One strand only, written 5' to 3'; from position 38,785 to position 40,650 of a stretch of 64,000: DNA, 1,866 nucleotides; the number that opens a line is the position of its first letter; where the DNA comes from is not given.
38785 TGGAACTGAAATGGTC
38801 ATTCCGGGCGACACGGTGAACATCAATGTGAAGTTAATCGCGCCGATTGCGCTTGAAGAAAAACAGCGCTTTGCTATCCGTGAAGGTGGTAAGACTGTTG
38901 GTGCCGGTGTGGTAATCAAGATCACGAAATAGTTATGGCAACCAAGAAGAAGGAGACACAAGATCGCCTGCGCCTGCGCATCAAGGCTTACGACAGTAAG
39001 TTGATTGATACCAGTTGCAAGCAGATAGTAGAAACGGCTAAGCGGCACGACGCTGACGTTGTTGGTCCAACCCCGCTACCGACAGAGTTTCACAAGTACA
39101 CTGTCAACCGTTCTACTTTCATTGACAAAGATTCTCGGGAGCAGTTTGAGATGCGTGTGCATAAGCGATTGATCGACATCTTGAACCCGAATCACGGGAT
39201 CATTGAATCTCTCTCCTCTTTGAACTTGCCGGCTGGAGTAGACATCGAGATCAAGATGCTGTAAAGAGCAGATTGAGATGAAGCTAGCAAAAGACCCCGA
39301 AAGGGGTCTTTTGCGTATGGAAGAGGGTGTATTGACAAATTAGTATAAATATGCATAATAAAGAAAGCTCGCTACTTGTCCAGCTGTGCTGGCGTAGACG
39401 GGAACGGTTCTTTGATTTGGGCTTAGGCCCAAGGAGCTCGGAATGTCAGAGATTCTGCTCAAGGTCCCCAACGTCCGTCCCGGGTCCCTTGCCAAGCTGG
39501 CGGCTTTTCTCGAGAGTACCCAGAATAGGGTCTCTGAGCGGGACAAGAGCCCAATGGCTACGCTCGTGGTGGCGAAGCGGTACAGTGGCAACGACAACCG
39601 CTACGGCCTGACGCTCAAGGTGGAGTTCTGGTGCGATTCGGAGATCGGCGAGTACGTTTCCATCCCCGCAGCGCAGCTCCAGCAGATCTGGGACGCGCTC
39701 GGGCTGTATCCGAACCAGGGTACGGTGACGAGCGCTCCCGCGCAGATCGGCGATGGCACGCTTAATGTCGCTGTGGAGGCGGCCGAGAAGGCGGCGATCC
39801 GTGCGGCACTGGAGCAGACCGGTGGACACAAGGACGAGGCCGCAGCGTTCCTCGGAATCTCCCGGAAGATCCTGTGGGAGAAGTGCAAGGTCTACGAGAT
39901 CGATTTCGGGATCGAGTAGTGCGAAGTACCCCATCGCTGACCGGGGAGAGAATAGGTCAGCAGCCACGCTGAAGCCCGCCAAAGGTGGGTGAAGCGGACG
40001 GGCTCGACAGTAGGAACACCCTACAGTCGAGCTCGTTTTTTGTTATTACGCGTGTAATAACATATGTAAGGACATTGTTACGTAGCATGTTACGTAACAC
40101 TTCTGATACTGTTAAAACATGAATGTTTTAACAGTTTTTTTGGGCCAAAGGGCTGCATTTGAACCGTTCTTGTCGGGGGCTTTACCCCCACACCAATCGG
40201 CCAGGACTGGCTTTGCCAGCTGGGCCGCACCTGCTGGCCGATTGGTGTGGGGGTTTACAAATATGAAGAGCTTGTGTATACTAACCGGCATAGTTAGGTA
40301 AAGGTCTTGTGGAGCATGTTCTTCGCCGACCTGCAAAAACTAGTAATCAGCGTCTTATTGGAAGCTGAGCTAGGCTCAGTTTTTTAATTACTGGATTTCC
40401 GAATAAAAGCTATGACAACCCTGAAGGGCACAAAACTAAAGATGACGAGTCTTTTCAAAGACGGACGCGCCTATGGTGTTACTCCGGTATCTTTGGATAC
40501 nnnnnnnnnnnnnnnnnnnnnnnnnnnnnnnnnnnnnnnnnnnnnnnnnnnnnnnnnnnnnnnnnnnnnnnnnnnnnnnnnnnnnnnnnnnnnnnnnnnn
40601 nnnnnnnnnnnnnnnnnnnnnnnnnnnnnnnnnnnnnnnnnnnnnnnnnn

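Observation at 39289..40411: Foreign HTH-gene cassette splitting the S10 operon between rpsJ and rplC, with three perfect palindromes and a 20-bp-stem hairpin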

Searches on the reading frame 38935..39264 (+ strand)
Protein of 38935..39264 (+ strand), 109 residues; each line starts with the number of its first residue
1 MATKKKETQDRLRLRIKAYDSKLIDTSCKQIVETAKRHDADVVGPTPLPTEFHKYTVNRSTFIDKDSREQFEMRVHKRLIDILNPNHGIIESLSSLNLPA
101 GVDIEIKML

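Call 50: find_encoding_contigs(protein=window:38935-39261:+, flank=6000, max_places=10)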
Protein window:38935-39261:+ (109 aa): 7 contigs read that carry it; 2 places shown.
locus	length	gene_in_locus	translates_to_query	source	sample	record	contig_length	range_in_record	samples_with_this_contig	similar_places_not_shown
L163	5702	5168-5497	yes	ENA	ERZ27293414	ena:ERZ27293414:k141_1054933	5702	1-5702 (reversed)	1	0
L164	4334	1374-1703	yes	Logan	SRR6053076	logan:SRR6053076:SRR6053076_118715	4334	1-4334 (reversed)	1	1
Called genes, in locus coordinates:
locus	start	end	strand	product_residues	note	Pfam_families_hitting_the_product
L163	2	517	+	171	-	?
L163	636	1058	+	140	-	PF00164:Ribosom_S12_S23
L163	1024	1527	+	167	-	PF00177:Ribosomal_S7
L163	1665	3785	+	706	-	PF00009:GTP_EFTU, PF22042:EF-G_D2, PF03144:GTP_EFTU_D2, PF14492:EFG_III, PF16658:RF3_C, PF03764:EFG_IV, PF00679:EFG_C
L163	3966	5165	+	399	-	PF00009:GTP_EFTU, PF03144:GTP_EFTU_D2, PF03143:GTP_EFTU_D3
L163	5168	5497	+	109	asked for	PF00338:Ribosomal_S10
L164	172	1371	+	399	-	PF00009:GTP_EFTU, PF03144:GTP_EFTU_D2, PF03143:GTP_EFTU_D3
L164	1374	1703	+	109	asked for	PF00338:Ribosomal_S10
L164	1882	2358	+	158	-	PF02954:HTH_8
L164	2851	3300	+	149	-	PF00297:Ribosomal_L3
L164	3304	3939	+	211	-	PF00573:Ribosomal_L4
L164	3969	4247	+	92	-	PF00276:Ribosomal_L23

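Call 107: search_protein_families(library=pfam, proteins=[window:38935-39264:+], max_evalue=0.001)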
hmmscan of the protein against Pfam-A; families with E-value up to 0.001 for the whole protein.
window:38935-39264:+ (109 aa): 1 family
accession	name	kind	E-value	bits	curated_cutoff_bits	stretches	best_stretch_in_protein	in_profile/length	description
PF00338.27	Ribosomal_S10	-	5.5e-33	113.6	21.2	1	13-107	1-98/98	Ribosomal protein S10p/S20e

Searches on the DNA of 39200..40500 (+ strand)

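Call 8: search_rna_families(source=window, start=39200, end=40500, threshold=evalue, max_evalue=10)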
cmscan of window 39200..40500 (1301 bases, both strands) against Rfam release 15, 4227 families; matches with E-value up to 10: 10.
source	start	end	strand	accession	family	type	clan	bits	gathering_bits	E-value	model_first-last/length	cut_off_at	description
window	40183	40255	+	RF03970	mir-2766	Gene; miRNA;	-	31.2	60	0.00013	1-68/68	no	mir-2766 microRNA precursor family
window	40042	40141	+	RF00388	Anti-Q_RNA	Gene; antisense;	-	27.3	45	0.087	1-103/103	no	Anti-Q RNA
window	40175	40263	-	RF03603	mir-4899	Gene; miRNA;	-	19.8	85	0.92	1-87/87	no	mir-4899 microRNA precursor family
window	39253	39312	+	RF00372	sroH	Gene; sRNA;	-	19.3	80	0.044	104-161/161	no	sroH RNA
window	40178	40255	-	RF00790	mir-358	Gene; miRNA;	-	17.3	65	1.6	1-114/114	no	mir-358 microRNA precursor family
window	40109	40133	+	RF03362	mir-9436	Gene; miRNA;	-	17.1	80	3.5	1-66/66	no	mir-9436 microRNA precursor family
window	40014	40119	+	RF01638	ceN48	Gene; snRNA; snoRNA; HACA-box;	-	16.2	70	4.2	1-125/125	no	Caenorhabditis snoRNA ceN48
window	39890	39942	+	RF01136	sR28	Gene; snRNA; snoRNA; CD-box;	-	15.6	39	0.27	1-55/55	no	Small nucleolar RNA sR28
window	40118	40162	-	RF01726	SAM-II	Cis-reg; riboswitch;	-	15.5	44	8.6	1-60/60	no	SAM-II riboswitch aptamer (SAM-II long loop)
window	39730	39812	+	RF00653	mir-22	Gene; miRNA;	-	15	48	3.9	1-84/84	no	mir-22 microRNA precursor family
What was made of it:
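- On Known ribosomal-protein leaders or other Rfam families: In 39200-40500 only sub-threshold chance-level hits appeared, for example microRNA models on the hairpin (call 8).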

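Call 73: search_rna_families(source=L162, start=8700, end=10900, threshold=evalue, max_evalue=1)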
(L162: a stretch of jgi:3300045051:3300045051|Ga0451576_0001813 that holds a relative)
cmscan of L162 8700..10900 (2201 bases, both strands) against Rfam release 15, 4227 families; matches with E-value up to 1: 8.
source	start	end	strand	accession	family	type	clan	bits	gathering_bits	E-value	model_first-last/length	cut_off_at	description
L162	9671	9757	+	RF00005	tRNA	Gene; tRNA;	CL00001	56.7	29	4.9e-11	1-71/71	no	tRNA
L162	8884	8966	+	RF00005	tRNA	Gene; tRNA;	CL00001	54.9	29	1.5e-10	1-71/71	no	tRNA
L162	9706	9757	-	RF04351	Plastid-psbl-rps4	Cis-reg;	-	27.1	68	0.0063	1-53/53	no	Plastid-psbl-rps4 3UTR RNA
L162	8884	8967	-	RF04354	Plastid-ycf2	Cis-reg;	-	24.3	65.7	0.044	1-75/75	no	Plastid-ycf2 5UTR RNA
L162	9764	9811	-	RF04351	Plastid-psbl-rps4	Cis-reg;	-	21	68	0.29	1-53/53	no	Plastid-psbl-rps4 3UTR RNA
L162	8884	8965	+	RF01684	mascRNA-menRNA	Gene;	-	20.2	42.5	0.65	1-56/56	no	MALAT1-associated small cytoplasmic RNA/MEN beta RNA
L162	9659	9780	+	RF02223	sX4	Gene; sRNA;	-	17.6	70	0.8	1-167/167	no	Proteobacterial sRNA sX4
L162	10541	10576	+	RF02757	Erse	Gene; sRNA;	-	15.8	138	0.13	104-139/252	no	Erse small RNA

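Call 79: search_dna_similar(query=window:39265-40411:+, collection=plasmids, mode=distant, max_rows=8)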
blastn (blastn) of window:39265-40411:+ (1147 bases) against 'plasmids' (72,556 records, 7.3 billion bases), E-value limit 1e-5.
No match.

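Call 80: search_dna_similar(query=window:39265-40411:+, collection=phages, mode=distant, max_rows=8)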
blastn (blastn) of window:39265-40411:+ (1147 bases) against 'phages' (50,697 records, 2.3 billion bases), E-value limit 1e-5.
No match.

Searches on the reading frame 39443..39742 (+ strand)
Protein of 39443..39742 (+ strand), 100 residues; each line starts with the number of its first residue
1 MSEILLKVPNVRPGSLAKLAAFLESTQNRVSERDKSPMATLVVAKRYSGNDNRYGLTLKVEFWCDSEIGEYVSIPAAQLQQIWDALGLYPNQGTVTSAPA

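Call 81: search_dna_similar(query=window:39443-39742:+, collection=phages, mode=protein, max_evalue=1, max_rows=8)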
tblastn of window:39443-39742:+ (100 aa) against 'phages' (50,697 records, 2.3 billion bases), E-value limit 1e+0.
No match.
